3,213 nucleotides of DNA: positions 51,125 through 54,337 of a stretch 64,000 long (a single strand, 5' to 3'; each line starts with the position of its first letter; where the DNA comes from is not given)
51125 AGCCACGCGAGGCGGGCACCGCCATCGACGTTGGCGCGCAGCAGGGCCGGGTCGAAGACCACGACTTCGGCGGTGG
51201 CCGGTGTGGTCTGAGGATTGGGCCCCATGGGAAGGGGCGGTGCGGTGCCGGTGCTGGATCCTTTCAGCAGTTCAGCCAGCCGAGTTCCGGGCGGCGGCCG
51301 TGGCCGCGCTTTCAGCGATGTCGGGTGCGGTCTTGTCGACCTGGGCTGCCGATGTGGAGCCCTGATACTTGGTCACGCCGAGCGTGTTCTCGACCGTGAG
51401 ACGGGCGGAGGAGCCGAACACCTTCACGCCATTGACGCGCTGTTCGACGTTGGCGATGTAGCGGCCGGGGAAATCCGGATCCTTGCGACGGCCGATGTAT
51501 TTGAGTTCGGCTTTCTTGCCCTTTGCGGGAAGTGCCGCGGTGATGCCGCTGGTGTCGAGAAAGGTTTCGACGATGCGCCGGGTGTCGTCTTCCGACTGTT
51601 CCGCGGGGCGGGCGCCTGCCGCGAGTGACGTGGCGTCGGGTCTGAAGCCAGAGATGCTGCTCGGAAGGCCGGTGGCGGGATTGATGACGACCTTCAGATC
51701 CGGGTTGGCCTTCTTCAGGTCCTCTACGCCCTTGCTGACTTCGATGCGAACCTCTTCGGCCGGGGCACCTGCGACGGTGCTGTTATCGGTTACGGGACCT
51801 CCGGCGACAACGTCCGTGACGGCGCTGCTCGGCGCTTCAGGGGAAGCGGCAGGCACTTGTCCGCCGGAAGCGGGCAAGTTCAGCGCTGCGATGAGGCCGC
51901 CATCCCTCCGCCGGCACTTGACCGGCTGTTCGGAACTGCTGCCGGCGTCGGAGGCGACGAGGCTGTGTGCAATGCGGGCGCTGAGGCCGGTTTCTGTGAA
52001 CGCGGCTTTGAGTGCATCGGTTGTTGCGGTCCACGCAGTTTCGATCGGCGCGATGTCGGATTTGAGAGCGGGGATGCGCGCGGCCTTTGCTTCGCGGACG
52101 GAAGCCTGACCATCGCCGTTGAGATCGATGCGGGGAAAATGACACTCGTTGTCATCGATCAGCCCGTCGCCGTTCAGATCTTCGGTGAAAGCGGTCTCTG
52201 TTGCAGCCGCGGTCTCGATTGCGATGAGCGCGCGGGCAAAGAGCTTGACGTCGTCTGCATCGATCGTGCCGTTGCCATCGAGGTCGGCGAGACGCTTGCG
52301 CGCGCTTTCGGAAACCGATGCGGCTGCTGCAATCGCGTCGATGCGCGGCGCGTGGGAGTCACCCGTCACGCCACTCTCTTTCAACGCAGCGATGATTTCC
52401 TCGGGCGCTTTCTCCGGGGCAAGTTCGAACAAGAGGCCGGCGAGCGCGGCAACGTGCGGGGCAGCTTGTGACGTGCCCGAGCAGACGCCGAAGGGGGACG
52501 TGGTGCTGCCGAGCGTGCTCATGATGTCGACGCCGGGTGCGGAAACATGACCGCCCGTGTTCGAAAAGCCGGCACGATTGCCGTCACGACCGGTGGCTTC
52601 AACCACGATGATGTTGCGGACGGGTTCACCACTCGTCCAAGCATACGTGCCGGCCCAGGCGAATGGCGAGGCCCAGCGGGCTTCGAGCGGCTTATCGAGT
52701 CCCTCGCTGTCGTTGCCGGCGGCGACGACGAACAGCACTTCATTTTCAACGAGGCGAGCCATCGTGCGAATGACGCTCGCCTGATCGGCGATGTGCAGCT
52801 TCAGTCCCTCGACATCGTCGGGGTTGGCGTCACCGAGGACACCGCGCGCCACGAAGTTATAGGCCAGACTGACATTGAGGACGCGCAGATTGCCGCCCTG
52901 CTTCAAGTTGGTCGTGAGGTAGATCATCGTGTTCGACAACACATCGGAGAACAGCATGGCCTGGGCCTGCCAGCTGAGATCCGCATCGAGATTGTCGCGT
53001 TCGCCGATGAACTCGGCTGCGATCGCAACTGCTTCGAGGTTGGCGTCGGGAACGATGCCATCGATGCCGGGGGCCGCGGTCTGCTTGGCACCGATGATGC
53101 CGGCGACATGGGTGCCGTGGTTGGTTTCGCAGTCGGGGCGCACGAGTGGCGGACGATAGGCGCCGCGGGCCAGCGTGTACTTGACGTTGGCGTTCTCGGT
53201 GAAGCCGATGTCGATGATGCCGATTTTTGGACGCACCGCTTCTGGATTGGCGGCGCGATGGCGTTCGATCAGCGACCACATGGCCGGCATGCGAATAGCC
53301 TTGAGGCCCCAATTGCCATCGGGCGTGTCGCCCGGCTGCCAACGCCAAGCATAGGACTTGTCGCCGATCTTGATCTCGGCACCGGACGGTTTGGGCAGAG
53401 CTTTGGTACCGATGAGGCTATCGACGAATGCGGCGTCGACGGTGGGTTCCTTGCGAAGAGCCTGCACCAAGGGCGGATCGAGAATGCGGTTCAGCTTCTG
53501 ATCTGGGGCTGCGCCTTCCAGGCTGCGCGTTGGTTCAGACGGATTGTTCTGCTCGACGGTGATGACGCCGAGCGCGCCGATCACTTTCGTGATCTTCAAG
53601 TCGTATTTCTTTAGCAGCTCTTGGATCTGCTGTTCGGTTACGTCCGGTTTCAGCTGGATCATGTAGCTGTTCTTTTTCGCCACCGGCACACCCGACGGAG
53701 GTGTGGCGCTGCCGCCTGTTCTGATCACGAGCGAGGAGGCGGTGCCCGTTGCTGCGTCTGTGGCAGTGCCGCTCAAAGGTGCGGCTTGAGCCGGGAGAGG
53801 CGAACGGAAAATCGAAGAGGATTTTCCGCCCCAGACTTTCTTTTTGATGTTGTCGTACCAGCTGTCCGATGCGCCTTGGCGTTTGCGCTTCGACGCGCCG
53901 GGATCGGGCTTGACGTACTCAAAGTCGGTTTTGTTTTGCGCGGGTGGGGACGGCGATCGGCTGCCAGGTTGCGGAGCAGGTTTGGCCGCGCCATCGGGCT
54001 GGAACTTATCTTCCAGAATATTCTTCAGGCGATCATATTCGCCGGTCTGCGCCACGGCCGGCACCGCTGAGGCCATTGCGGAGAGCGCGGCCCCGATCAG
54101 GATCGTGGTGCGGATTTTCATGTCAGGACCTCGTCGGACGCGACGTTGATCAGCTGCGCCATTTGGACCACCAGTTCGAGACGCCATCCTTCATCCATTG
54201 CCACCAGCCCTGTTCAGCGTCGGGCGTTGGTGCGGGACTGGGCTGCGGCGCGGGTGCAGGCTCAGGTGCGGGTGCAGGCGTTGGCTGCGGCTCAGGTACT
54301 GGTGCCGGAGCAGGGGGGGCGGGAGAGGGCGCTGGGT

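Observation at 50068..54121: One frame joins an S8 subtilase, Ca-binding DxDxDG loops and an M4 thermolysin pro-enzyme: candidate ~1,350-aa dual protease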

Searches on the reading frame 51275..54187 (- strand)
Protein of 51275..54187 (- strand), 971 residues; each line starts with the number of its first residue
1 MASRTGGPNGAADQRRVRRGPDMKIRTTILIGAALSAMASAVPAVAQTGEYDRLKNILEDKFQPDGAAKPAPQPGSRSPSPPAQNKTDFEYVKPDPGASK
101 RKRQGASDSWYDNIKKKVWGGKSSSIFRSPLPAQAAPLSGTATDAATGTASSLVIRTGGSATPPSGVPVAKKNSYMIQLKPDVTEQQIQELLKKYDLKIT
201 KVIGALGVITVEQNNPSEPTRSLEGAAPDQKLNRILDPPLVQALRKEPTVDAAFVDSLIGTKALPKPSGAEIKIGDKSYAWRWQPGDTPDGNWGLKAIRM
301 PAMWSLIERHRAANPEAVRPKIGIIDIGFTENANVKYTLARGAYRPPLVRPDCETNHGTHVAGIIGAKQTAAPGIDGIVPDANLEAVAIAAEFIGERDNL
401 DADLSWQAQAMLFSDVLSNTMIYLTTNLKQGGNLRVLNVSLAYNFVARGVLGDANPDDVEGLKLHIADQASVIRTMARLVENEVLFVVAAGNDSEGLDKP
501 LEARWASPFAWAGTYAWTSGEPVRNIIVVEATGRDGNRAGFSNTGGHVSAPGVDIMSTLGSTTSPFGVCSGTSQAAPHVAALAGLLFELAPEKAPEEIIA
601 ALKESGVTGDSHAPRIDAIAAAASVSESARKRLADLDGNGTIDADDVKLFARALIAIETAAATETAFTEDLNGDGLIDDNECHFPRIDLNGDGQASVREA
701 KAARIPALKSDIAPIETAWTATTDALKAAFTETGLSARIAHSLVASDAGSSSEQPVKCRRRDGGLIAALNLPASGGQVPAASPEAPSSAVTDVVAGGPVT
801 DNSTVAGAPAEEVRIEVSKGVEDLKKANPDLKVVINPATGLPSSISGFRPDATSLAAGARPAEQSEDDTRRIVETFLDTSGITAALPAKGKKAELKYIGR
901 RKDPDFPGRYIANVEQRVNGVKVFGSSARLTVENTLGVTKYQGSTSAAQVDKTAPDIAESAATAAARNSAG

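Call 8: search_protein_families(library=pfam, proteins=[window:51275-54187:-], max_evalue=0.1)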
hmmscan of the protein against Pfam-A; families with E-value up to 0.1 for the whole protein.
window:51275-54187:- (971 aa): 7 families
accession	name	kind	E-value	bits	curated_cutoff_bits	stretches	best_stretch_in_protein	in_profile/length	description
PF00082.27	Peptidase_S8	-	2.1e-26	93.4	21.8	1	321-605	5-272/288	Subtilase family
PF00036.39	EF-hand_1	-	0.00029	20.6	25.4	0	632-652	7-27/29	EF hand domain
PF00404.24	Dockerin_1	-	0.0013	19.3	22.9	1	634-678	2-45/57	Dockerin type I domain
PF13499.12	EF-hand_7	-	0.002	18.9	30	1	633-678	10-58/67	EF-hand domain pair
PF13202.12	EF-hand_5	-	0.003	17.4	25.9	0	633-648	7-22/25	EF hand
PF13405.12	EF-hand_6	-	0.026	14.7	25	0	633-653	8-28/30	EF-hand domain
PF05047.22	L51_S25_CI-B8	-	0.073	13.5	26.6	0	817-840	5-28/52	Mitochondrial ribosomal protein L51 / S25 / CI-B8 domain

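Call 9: search_protein_families(library=ncbifam, proteins=[window:51275-54187:-], max_evalue=0.1)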
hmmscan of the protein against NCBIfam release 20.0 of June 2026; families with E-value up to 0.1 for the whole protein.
window:51275-54187:- (971 aa): 4 families
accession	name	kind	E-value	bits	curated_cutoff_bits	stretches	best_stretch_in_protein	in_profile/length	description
TIGR03921.1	T7SS_mycosin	equivalog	2.9e-17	62.8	278.75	2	468-605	134-262/353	type VII secretion-associated serine protease mycosin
NF033595.1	denti_PrtP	equivalog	1.9e-06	26.8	300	1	525-599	389-471/606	dentilisin complex serine proteinase subunit PrtP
NF042956.1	IteS_antiphage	equivalog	0.0025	16.2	900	0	305-367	242-303/747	S8 family anti-phage peptidase IteS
TIGR03895.1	protease_PatA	subfamily_domain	0.066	11.9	421.05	0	524-601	111-195/606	PatA/PatG family cyanobactin maturation protease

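Call 62: predict_structure(alignment_id=A4)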
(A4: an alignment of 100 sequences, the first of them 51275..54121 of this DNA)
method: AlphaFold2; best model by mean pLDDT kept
length: 949 residues; sequences in the alignment: 100
mean_pLDDT: 79.8   pTM: 0.64
mean pLDDT of the five models: 79.8, 78.9, 76.6, 76.7, 75.7
residues with pLDDT >= 90: 504; 70-90: 211; 50-70: 79; < 50: 155
segments of 3 or more residues with pLDDT < 50: 1-25, 46-63, 79-142, 237-244, 750-763, 765-785, 947-949
pLDDT, mean of each block of 10 residues (from residue 1): 38 37 56 93 60 39 64 58 41 40 29 29 30 29 65 94 97 95 89 73 79 89 96 62 62 91 91 95 94 96 94 91 75 95 89 91 91 83 89 92 89 96 92 94 95 96 98 96 98 96 98 96 98 89 90 98 98 98 90 96 95 94 97 91 91 90 93 78 80 94 96 85 57 73 57 39 36 30 56 92 93 90 88 57 92 88 73 94 93 91 92 92 81 76 52
secondary structure, 60 per line:
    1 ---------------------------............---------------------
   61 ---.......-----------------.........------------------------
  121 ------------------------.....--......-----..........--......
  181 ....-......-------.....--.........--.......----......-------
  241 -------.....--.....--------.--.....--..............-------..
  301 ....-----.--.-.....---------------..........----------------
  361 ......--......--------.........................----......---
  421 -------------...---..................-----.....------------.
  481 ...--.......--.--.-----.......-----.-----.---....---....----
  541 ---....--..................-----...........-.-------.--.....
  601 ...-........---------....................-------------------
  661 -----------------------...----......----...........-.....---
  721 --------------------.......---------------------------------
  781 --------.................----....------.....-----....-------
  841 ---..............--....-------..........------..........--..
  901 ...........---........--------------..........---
elements in order (helices of 4 or more, strands of 3 or more residues): H28-39 E67-70 H88-96 E145-149 E152-157 H163-172 E175-181 E186-191 H199-203 H206-214 H217-223 E228-233 E248-252 E255-259 H271-275 H278-291 E299-304 E315-319 H335-344 E361-366 H369-374 H383-407 E412-417 H440-457 E463-467 H486-492 E504-510 E526-529 E533-536 E544-547 H550-567 H573-583 H596-603 H605-612 H622-641 H691-696 H701-711 H713-717 H741-747 H789-805 E810-813 E820-824 H830-833 H844-857 H860-863 E871-880 E887-896 E899-911 E915-922 H937-946

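Call 64: fold_search(model_id=the predicted structure, library=pdb)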
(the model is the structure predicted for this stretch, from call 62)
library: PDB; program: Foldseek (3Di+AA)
matches with E <= 10: 733; with E <= 0.001: 282
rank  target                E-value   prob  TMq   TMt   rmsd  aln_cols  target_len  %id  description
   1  3whi_B                1.0e-15  1.00  0.24  0.58  17.4       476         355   20  Crystal structure of unautoprocessed form of IS1-inserted Pro-subtilisin E (released 2013-12-25)
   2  3whi_A                5.0e-15  1.00  0.24  0.60  16.9       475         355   19  Crystal structure of unautoprocessed form of IS1-inserted Pro-subtilisin E (released 2013-12-25)
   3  1ndu                  5.8e-14  1.00  0.22  0.69   6.1       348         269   22  Bacillus lentus subtilisin variant S101G/V104N (released 2004-04-06)
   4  1st3                  6.8e-14  1.00  0.23  0.72   5.5       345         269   23  THE CRYSTAL STRUCTURE OF THE BACILLUS LENTUS ALKALINE PROTEASE, SUBTILISIN BL, AT 1.4 ANGSTROMS RESOLUTION (released 1994-01-31)
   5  5arb                  8.5e-14  1.00  0.22  0.71   5.8       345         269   22  Cooperative bio-metallic selectivity in a tailored protease enables creation of a C-C cross-coupling Heckase (released 2016-09-14)
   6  1c9m                  9.0e-14  1.00  0.23  0.73   4.9       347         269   22  BACILLUS LENTUS SUBTILSIN (SER 87) N76D/S103A/V104I (released 1999-10-06)
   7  1c9j                  1.1e-13  1.00  0.22  0.69   5.6       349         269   23  BACILLUS LENTUS SUBTILISIN K27R/N87S/V104Y/N123S/T274A VARIANT (released 1999-10-06)
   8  1bh6                  1.3e-13  1.00  0.24  0.74   5.2       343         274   23  SUBTILISIN DY IN COMPLEX WITH THE SYNTHETIC INHIBITOR N-BENZYLOXYCARBONYL-ALA-PRO-PHE-CHLOROMETHYL KETONE (released 1998-11-04)
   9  1st2                  1.5e-13  1.00  0.22  0.66   5.8       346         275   22  THE THREE-DIMENSIONAL STRUCTURE OF BACILLUS AMYLOLIQUEFACIENS SUBTILISIN AT 1.8 ANGSTROMS AND AN ANALYSIS OF THE STRUCTU (released 1991-07-15)
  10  1iav                  1.6e-13  1.00  0.22  0.71   5.6       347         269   22  STRUCTURE ON NATIVE (ASN 87) SUBTILISIN FROM BACILLUS LENTUS (released 2001-04-18)
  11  1y4d_E                1.8e-13  1.00  0.24  0.78   4.5       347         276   23  Crystal structure of the complex of subtilisin BPN' with chymotrypsin inhibitor 2 M59R/E60S mutant (released 2005-05-17)
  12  1mpt                  1.9e-13  1.00  0.23  0.74   5.3       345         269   22  CRYSTAL STRUCTURE OF A NEW ALKALINE SERINE PROTEASE (M-PROTEASE) FROM BACILLUS SP. KSM-K16 (released 1994-06-22)
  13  8h7o                  2.8e-13  1.00  0.24  0.75   4.6       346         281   22  Crystal structure of aqualigase (released 2023-11-01)
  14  2z2z                  2.8e-13  1.00  0.22  0.50  17.6       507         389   17  Crystal structure of unautoprocessed form of Tk-subtilisin soaked by 10mM CaCl2 (released 2007-12-04)
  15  3vhq                  3.0e-13  1.00  0.22  0.49  17.7       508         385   17  Crystal structure of the Ca6 site mutant of Pro-SA-subtilisin (released 2012-07-11)
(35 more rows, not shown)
